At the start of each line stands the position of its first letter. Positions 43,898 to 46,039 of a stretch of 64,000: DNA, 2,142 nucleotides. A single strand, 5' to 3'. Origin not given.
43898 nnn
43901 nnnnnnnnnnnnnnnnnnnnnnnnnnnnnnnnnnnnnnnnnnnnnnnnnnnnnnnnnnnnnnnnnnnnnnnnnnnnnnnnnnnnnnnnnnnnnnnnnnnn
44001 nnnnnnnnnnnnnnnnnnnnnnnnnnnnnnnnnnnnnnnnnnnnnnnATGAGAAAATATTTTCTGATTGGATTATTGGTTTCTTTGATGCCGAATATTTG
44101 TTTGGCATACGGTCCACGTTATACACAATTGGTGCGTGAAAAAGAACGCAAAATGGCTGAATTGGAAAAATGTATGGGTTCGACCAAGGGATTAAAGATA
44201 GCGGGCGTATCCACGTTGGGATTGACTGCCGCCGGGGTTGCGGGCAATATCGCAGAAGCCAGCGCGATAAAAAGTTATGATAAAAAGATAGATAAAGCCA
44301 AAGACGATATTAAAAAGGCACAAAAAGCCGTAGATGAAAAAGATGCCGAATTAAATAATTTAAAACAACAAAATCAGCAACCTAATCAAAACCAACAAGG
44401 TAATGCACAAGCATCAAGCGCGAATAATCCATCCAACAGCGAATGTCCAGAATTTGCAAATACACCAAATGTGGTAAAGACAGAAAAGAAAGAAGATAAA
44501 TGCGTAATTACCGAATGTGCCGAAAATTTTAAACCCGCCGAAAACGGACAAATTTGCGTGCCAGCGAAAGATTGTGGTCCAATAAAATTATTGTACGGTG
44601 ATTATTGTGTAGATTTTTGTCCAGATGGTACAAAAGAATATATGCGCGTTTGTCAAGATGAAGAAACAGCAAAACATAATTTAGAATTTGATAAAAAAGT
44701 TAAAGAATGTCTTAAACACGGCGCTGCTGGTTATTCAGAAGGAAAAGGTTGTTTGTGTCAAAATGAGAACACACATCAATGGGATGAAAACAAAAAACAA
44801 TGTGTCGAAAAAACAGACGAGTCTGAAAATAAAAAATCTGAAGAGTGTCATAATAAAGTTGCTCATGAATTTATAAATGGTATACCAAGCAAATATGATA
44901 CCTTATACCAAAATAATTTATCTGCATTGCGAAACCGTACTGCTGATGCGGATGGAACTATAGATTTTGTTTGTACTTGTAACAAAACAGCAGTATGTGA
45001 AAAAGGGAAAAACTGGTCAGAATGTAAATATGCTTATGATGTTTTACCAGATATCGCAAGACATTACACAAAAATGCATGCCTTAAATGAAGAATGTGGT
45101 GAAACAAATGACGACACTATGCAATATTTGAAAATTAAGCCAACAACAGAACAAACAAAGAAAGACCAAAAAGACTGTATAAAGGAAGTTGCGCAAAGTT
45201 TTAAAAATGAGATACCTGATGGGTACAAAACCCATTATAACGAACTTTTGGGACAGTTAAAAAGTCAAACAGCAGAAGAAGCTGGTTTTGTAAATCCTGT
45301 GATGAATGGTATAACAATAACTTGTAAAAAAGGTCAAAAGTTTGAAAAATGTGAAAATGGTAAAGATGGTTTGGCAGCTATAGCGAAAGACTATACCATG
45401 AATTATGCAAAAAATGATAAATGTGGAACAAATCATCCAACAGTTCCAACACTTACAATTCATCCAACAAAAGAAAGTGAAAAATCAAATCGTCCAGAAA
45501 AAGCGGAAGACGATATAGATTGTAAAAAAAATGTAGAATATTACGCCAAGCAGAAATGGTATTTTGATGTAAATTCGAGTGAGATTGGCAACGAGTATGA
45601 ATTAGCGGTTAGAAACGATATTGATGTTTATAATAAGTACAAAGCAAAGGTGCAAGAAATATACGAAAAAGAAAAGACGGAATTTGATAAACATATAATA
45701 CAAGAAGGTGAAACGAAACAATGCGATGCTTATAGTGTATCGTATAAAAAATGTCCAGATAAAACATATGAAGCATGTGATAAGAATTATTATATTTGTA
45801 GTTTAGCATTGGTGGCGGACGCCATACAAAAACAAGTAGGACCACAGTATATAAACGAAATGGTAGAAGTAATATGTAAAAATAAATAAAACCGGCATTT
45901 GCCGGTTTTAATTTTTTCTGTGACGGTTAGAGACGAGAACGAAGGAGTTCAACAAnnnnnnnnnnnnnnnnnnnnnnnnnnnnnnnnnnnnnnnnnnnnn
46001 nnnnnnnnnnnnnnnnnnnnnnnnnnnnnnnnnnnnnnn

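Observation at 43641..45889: Paralogous pair of secreted glycine-zipper coiled-coil proteins; the second carries tandem Cys-rich repeats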

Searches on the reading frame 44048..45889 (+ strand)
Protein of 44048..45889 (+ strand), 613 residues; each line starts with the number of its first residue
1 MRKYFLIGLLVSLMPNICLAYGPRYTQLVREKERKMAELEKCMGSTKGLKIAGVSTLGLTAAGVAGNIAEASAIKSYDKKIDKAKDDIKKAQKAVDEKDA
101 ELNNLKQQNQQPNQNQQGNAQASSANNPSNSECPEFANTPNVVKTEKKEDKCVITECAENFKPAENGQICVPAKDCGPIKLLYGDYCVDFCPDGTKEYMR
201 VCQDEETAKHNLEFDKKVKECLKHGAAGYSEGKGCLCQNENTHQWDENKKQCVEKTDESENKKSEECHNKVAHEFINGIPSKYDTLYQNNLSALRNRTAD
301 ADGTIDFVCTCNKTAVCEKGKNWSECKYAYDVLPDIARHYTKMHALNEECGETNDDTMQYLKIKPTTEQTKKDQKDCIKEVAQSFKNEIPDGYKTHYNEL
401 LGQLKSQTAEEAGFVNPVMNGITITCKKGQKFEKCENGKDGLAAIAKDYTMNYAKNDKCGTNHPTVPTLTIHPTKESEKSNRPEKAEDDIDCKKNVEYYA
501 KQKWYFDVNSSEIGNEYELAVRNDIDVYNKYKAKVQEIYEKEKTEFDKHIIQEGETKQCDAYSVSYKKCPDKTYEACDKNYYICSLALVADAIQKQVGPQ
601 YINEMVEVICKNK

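Call 3: search_protein_families(library=pfam, proteins=[window:44048-45889:+], max_evalue=1)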
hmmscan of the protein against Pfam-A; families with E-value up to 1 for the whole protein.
window:44048-45889:+ (613 aa): 5 families
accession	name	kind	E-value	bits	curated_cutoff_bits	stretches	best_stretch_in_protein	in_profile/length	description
PF12938.12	M_domain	-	0.0078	16.5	25.6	1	60-132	162-228/243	M domain of GW182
PF21671.2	CPL1-like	-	0.02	15.4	27.4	1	138-171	27-60/60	Protein CPL1-like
PF02996.22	Prefoldin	-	0.022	15.1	23.2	1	72-114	77-119/120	Prefoldin subunit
PF11276.14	DUF3078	-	0.095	13.5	25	1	448-508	24-80/92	Protein of unknown function (DUF3078)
PF16826.10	DUF5076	-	0.15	12.4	25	0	332-353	45-66/84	Domain of unknown function (DUF5076)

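Call 4: search_protein_families(library=ncbifam, proteins=[window:44048-45889:+], max_evalue=1)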
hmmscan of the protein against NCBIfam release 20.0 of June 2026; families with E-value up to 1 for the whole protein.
window:44048-45889:+ (613 aa): 3 families
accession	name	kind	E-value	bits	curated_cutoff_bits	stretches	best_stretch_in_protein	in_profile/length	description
TIGR03495.1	phage_LysB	equivalog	0.0031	17.8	92.75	1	59-121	6-68/135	Rz-like lysis system protein LysB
NF047742.1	antiphage_MADS8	equivalog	0.0086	16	175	1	264-368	89-191/200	methylation-associated defense system ATP-binding protein MAD8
TIGR03990.1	Arch_GlmM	equivalog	0.066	12.1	439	0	131-219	360-441/444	phosphoglucosamine mutase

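Call 5: find_homologous_proteins(query=window:44048-45889:+, max_evalue=0.001)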
Query window:44048-45889:+ (613 aa): 63 proteins with E <= 0.001 among 8000 candidates.
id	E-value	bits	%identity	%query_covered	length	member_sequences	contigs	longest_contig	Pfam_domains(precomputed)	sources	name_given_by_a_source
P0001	0.0e+0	1407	100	100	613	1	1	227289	-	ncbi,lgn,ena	-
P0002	6.4e-248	843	72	88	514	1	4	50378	-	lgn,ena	-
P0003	8.9e-78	281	34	65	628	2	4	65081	-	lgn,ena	-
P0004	2.5e-54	203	57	18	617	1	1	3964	-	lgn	-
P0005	1.1e-39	155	62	17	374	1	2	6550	-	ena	-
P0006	1.3e-38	151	66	15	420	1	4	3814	-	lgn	-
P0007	1.0e-37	148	54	20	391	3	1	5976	-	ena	-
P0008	1.0e-37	148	57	19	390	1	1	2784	-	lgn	-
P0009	1.2e-37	148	57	19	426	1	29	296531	-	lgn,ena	-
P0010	4.7e-35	140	55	19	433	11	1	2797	-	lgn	-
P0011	6.8e-34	136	50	24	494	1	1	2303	-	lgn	-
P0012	1.7e-33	134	55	21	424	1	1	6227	-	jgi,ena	-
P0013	6.3e-33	133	60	18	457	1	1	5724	-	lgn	-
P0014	2.5e-32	131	63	18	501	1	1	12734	-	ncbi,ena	-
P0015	5.4e-32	129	40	31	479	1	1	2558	-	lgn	-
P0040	1.3e-26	112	53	22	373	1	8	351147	-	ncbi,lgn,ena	-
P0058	2.4e-19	88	49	17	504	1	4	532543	-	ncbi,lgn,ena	-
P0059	3.2e-19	87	49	19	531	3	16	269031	-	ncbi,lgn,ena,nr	ncbi:MAG: hypothetical protein IJL05_01350 [Alphaproteobacteria bacterium]|nr:hypothetical protein [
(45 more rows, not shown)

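Call 9: find_encoding_contigs(protein=P0001, flank=6000, max_places=3)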
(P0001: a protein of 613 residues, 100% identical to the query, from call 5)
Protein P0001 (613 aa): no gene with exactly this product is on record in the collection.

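Call 10: find_encoding_contigs(protein=P0040, flank=6000, max_places=2)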
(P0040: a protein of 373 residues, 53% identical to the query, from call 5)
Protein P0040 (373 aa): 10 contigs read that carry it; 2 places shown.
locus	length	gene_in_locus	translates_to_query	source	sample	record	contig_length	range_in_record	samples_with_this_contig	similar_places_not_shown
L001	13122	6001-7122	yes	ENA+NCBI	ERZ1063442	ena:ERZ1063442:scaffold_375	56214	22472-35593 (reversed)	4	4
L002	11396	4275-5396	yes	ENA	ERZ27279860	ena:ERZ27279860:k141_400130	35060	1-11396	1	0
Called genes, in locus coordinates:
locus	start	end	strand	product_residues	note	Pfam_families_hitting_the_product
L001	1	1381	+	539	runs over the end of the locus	PF09976:TPR_21 (faint), PF14559:TPR_19 (faint), PF07719:TPR_2 (faint), PF13181:TPR_8 (faint)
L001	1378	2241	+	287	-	PF01210:NAD_Gly3P_dh_N, PF07479:NAD_Gly3P_dh_C, PF20618:GPD_NAD_C_bact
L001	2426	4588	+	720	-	PF01138:RNase_PH, PF03725:RNase_PH_C, PF03726:PNPase, PF01138:RNase_PH, PF00013:KH_1, PF00575:S1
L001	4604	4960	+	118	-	-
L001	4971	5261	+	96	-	PF02575:YbaB_DNA_bd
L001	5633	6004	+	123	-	-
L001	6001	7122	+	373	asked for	-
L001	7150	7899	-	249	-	-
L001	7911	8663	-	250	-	-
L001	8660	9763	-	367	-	PF21016:RlmN_N, PF04055:Radical_SAM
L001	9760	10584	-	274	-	-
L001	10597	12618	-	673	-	PF04453:LptD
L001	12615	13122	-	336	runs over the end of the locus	PF03739:LptF_LptG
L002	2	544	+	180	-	?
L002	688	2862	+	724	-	PF01138:RNase_PH, PF03725:RNase_PH_C, PF03726:PNPase, PF01138:RNase_PH, PF00013:KH_1, PF00575:S1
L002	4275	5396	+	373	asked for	-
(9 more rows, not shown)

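Call 11: find_encoding_contigs(protein=P0058, flank=6000, max_places=2)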
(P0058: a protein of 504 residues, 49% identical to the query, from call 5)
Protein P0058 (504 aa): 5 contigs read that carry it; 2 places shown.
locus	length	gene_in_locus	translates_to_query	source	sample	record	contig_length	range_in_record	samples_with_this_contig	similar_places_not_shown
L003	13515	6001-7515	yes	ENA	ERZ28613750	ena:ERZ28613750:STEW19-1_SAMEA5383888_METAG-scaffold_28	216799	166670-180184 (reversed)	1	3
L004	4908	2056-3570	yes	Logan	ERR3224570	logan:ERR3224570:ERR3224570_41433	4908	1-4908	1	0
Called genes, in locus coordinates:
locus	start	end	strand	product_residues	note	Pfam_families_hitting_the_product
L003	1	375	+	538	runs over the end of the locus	PF13432:TPR_16 (faint), PF07719:TPR_2 (faint), PF13181:TPR_8 (faint), PF13428:TPR_14 (faint), PF13424:TPR_12 (faint), PF09976:TPR_21 (weak)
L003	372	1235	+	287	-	PF01210:NAD_Gly3P_dh_N, PF07479:NAD_Gly3P_dh_C, PF20618:GPD_NAD_C_bact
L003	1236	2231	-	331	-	PF04055:Radical_SAM (weak)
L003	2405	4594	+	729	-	PF01138:RNase_PH, PF03725:RNase_PH_C, PF03726:PNPase, PF01138:RNase_PH, PF00013:KH_1, PF00575:S1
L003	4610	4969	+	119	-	-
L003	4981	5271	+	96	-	PF02575:YbaB_DNA_bd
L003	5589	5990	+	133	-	-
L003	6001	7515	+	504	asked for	-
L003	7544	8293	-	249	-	-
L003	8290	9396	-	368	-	PF21016:RlmN_N, PF04055:Radical_SAM (faint)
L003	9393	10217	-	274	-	-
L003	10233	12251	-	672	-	PF04453:LptD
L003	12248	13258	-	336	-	PF03739:LptF_LptG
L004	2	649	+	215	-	?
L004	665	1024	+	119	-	-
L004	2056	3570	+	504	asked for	-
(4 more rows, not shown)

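Call 12: find_encoding_contigs(protein=P0059, flank=6000, max_places=2)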
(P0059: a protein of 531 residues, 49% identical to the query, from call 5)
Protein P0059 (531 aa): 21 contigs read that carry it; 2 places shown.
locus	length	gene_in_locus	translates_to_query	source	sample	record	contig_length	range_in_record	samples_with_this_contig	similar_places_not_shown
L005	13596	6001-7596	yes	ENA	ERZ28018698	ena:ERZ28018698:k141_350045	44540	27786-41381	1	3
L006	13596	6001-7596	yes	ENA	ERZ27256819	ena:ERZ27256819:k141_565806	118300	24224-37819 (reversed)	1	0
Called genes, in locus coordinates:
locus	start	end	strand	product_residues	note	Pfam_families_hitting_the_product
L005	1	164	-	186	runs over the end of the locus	PF02527:GidB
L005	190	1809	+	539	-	PF07719:TPR_2 (faint), PF13181:TPR_8 (faint), PF13428:TPR_14 (faint), PF13424:TPR_12 (faint), PF25063:ARM_TT21_C (faint)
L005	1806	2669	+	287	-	PF01210:NAD_Gly3P_dh_N, PF07479:NAD_Gly3P_dh_C, PF20618:GPD_NAD_C_bact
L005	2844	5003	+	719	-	PF01138:RNase_PH, PF03725:RNase_PH_C, PF03726:PNPase, PF01138:RNase_PH, PF00013:KH_1, PF00575:S1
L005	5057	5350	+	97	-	PF02575:YbaB_DNA_bd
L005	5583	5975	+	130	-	-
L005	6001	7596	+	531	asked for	-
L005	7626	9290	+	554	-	-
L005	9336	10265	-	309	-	-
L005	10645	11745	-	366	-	PF21016:RlmN_N, PF04055:Radical_SAM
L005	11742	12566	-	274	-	-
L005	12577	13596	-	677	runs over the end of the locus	PF04453:LptD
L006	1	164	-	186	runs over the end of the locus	PF02527:GidB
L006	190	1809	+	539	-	PF07719:TPR_2 (faint), PF13181:TPR_8 (faint), PF13428:TPR_14 (faint), PF13424:TPR_12 (faint), PF25063:ARM_TT21_C (faint)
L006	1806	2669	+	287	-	PF01210:NAD_Gly3P_dh_N, PF07479:NAD_Gly3P_dh_C, PF20618:GPD_NAD_C_bact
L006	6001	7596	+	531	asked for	-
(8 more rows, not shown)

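Call 21: search_protein_families(library=pfam, alignment_id=A2, max_evalue=0.01)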
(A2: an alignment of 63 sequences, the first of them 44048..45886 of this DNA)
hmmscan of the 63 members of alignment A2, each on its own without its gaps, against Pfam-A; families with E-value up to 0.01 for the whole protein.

A. member 1, window:44048-45886:+ (613 aa): 1 family
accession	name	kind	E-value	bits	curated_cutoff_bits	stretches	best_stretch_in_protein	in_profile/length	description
PF12938.12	M_domain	-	0.0078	16.5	25.6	0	60-132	162-228/243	M domain of GW182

B. families by the number of members that match (of 63 scanned): 18 families
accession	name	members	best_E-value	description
PF21671.2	CPL1-like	3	0.00091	Protein CPL1-like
PF17111.11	PigL_N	3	0.0023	Pigment biosynthesis cluster protein PigL N-terminal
PF17109.10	Goodbye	2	3.3e-05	fungal STAND N-terminal Goodbye domain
PF16789.10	YscO-like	2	0.00016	YscO-like protein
PF12938.12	M_domain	2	0.0077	M domain of GW182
PF10186.14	ATG14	1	7.1e-05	Vacuolar sorting 38 and autophagy-related subunit 14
PF14000.11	Packaging_FI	1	8.1e-05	DNA packaging protein FI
PF18635.6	EpCAM_N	1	0.00029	Epithelial cell adhesion molecule, N-terminal domain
PF12662.13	cEGF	1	0.0018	Complement Clr-like EGF-like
PF21007.2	FBF1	1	0.0019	Fas-binding factor 1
PF09735.14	Nckap1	1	0.0028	Nck-associated protein 1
PF20753.2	DUF6558_C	1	0.003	Phage tail C-terminal domain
PF19202.5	DUF5874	1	0.0067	Family of unknown function (DUF5874)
PF01607.29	CBM_14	1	0.008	Chitin binding Peritrophin-A domain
PF19092.6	DUF5780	1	0.008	Family of unknown function (DUF5780)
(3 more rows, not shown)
